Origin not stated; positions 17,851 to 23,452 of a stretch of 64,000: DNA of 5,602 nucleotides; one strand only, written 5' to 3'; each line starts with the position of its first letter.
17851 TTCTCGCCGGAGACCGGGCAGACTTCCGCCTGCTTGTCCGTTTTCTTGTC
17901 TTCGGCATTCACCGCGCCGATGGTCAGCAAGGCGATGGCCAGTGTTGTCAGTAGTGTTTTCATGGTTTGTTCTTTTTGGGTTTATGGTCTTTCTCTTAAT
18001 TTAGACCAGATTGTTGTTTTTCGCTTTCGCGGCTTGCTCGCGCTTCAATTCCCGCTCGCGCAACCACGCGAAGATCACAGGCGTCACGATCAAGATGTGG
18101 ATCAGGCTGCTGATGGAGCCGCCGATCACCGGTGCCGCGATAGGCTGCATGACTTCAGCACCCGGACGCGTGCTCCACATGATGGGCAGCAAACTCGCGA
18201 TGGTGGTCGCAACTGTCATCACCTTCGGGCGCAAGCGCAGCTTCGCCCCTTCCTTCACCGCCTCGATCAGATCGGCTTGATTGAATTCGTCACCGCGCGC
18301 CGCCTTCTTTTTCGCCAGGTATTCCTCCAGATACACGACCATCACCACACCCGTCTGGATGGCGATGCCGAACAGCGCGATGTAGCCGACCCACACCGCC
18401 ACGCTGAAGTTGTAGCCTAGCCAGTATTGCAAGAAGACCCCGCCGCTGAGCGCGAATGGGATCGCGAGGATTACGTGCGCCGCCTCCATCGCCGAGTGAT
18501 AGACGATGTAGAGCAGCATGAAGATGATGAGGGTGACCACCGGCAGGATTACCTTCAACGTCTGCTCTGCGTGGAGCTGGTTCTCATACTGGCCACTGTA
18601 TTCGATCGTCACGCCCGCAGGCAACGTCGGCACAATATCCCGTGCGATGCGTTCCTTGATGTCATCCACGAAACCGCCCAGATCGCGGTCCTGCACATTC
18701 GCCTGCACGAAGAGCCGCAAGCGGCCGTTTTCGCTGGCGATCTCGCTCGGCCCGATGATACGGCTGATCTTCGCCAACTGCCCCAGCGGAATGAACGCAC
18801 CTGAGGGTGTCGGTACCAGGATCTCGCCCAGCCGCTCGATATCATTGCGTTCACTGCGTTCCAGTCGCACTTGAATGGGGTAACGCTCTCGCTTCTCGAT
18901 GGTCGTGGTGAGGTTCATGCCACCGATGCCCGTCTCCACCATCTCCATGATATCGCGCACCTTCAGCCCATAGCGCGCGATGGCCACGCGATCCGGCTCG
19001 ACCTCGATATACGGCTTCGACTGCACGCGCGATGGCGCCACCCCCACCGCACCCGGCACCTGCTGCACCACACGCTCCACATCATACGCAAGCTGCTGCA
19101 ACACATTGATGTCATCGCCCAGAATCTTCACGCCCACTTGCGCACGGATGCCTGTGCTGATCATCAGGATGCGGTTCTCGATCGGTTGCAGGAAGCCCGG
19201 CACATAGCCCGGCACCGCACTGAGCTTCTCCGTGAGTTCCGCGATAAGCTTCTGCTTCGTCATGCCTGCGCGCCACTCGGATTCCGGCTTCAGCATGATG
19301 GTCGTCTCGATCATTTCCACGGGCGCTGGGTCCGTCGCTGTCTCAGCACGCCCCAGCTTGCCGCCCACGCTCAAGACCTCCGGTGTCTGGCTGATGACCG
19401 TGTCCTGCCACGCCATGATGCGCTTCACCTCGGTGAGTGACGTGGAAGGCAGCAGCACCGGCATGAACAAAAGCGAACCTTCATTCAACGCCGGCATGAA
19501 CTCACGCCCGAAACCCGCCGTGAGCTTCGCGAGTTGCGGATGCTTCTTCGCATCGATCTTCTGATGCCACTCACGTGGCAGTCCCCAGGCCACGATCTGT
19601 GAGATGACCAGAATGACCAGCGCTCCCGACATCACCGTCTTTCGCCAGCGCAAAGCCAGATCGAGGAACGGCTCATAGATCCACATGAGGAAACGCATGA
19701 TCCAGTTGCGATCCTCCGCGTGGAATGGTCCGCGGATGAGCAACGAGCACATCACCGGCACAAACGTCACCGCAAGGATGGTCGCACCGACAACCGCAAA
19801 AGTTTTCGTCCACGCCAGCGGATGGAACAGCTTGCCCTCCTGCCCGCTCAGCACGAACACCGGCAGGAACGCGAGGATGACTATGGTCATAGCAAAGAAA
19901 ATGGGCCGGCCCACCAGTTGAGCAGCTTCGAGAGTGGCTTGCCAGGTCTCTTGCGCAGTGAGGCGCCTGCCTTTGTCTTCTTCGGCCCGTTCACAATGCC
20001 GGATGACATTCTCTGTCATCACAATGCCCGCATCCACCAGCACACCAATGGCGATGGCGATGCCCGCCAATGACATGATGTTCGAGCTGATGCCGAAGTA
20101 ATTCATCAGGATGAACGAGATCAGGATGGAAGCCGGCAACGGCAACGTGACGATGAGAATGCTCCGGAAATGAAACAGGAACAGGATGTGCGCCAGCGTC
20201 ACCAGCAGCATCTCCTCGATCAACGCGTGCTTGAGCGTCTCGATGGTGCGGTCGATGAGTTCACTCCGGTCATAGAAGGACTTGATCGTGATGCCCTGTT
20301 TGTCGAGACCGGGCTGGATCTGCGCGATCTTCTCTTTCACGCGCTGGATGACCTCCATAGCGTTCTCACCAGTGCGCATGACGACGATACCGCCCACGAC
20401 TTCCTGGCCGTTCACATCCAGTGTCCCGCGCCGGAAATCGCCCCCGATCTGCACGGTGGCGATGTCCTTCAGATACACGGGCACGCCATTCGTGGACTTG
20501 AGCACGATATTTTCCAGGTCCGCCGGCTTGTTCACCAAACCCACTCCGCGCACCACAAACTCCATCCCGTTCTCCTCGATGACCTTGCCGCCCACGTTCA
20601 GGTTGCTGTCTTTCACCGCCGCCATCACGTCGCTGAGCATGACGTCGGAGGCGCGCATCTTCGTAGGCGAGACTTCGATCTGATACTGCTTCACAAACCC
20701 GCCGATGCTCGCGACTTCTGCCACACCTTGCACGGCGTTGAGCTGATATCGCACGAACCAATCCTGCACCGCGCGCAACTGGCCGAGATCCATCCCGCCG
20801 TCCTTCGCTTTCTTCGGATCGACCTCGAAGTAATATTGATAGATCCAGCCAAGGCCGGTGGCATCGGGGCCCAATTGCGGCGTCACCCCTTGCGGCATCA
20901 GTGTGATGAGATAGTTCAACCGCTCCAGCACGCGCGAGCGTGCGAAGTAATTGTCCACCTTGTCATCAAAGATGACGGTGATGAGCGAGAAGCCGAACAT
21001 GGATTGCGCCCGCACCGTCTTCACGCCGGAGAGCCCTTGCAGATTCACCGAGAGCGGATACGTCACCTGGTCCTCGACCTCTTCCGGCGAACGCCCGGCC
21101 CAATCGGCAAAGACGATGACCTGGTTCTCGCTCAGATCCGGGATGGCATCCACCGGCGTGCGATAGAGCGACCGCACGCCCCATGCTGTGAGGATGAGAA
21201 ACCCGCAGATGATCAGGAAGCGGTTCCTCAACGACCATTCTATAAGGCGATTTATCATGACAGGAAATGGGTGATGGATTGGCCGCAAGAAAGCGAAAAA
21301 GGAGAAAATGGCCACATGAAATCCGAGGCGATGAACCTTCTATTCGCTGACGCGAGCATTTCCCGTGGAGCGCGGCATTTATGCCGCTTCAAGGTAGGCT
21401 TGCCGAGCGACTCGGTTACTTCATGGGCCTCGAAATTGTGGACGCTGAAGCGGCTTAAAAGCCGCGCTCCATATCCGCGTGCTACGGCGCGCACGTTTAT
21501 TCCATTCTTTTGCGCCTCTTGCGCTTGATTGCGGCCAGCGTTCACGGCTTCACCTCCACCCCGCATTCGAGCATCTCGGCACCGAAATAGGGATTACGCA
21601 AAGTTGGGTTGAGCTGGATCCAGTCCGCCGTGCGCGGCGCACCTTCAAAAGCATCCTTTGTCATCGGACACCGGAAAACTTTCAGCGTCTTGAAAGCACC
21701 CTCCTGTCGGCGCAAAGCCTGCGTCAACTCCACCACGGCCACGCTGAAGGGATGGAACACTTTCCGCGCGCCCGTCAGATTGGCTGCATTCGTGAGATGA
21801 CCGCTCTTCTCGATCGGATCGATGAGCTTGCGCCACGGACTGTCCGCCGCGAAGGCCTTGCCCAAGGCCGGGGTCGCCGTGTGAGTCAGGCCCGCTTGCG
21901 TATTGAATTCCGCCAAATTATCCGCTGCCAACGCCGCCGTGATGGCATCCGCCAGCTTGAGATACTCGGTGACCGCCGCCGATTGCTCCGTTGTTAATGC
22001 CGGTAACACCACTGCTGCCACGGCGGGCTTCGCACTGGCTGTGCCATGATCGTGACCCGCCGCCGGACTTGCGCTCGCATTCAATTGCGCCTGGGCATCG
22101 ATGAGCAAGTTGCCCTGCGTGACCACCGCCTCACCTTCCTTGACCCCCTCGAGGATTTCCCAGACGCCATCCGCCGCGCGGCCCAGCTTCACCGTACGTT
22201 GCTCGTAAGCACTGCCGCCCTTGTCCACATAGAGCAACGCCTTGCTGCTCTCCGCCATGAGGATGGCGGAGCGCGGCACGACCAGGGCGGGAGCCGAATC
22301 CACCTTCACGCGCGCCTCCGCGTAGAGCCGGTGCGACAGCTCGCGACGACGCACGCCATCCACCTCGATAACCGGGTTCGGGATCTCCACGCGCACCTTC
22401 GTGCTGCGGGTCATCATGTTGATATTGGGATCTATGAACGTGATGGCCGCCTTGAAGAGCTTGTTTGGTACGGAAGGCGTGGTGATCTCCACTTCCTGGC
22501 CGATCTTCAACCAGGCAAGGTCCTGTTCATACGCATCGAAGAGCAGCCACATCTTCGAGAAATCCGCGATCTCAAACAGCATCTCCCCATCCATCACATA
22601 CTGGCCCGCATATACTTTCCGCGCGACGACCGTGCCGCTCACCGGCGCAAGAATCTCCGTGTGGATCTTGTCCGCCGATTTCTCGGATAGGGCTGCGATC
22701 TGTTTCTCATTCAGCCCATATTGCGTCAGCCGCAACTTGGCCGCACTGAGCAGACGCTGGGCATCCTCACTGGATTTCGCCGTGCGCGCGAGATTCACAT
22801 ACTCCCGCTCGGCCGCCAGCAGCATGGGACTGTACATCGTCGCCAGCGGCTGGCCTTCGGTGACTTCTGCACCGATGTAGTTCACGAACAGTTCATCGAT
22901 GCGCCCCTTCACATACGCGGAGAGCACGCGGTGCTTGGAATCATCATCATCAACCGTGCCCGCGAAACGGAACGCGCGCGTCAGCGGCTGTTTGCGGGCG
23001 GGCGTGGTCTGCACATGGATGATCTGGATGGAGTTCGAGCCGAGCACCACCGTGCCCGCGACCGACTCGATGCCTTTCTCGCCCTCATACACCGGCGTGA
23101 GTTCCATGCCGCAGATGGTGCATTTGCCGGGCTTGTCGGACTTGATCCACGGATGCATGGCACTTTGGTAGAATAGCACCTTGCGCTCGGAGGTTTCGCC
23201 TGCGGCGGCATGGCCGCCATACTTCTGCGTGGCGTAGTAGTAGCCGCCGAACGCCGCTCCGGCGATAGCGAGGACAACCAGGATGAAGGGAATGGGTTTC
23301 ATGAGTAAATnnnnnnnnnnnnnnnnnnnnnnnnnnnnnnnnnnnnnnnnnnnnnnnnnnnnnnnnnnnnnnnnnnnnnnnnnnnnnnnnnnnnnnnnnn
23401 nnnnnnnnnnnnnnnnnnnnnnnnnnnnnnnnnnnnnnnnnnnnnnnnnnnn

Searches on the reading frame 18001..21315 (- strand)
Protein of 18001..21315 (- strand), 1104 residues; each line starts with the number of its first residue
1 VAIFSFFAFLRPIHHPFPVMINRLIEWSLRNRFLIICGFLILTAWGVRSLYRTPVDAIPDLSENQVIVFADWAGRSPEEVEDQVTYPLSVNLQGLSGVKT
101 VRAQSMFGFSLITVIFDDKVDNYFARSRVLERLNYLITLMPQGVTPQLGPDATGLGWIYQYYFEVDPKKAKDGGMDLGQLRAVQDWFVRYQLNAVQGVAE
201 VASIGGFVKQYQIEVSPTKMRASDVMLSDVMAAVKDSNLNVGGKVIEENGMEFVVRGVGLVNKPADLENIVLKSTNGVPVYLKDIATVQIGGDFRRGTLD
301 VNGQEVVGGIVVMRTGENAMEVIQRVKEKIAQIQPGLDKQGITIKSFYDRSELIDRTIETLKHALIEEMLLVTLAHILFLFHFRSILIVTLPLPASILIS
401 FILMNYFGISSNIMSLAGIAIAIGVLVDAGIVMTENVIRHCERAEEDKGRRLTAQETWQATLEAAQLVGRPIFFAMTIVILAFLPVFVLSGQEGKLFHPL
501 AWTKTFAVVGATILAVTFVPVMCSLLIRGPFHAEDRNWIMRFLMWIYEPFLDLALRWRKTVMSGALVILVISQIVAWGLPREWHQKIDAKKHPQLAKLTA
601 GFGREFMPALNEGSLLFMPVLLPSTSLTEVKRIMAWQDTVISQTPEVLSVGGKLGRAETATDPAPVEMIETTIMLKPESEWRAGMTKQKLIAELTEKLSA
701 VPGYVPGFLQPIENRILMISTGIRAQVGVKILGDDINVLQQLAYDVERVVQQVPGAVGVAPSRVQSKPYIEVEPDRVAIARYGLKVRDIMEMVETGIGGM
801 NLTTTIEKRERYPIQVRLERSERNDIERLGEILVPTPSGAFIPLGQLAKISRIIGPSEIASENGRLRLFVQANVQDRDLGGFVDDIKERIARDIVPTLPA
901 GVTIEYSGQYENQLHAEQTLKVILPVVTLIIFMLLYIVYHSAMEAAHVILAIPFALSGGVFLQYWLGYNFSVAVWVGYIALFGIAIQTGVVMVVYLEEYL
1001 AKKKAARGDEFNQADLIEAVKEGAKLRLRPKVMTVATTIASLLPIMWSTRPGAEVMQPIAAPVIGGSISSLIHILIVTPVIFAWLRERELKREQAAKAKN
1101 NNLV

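Call 16: search_protein_families(library=pfam, proteins=[window:18001-21315:-], max_evalue=0.001)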
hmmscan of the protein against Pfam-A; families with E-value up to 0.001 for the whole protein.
window:18001-21315:- (1104 aa): 1 family
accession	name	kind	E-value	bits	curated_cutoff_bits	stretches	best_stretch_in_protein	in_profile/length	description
PF00873.25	ACR_tran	-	1.9e-234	781.2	28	2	25-601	2-570/1021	AcrB/AcrD/AcrF family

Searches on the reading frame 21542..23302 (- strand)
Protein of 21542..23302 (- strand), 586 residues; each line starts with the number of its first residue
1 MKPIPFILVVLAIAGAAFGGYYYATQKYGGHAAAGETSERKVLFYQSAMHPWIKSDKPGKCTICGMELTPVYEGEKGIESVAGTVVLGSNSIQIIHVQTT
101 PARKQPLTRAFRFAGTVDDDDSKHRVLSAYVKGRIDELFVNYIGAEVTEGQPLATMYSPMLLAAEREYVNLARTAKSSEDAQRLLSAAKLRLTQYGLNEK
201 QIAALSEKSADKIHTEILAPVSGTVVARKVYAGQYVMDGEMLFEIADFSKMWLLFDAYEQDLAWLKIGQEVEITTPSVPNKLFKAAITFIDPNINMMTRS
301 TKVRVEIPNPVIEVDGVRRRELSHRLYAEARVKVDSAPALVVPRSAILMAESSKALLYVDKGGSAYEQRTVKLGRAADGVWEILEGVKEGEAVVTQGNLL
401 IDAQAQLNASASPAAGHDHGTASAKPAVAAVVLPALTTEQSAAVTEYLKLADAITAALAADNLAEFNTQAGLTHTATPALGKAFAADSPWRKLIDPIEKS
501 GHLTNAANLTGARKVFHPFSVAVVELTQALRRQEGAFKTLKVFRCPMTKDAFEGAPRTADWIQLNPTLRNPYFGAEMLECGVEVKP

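Call 16: search_protein_families(library=pfam, proteins=[window:21542-23302:-], max_evalue=0.001)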
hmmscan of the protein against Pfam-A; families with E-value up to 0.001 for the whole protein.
window:21542-23302:- (586 aa): 4 families
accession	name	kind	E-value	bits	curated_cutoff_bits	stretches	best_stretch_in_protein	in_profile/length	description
PF16576.10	HlyD_D23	-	1.5e-59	201.3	30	1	107-310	2-204/214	Barrel-sandwich domain of CusB or HlyD membrane-fusion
PF13437.12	HlyD_3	-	1.5e-16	61.4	22.2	1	217-310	2-96/106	HlyD family secretion protein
PF19335.5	HMBD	-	2.3e-09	37.5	23.6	1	44-71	1-28/28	Heavy metal binding domain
PF00364.28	Biotin_lipoyl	-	1.3e-05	25.4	22.1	0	209-245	37-73/73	Biotin-requiring enzyme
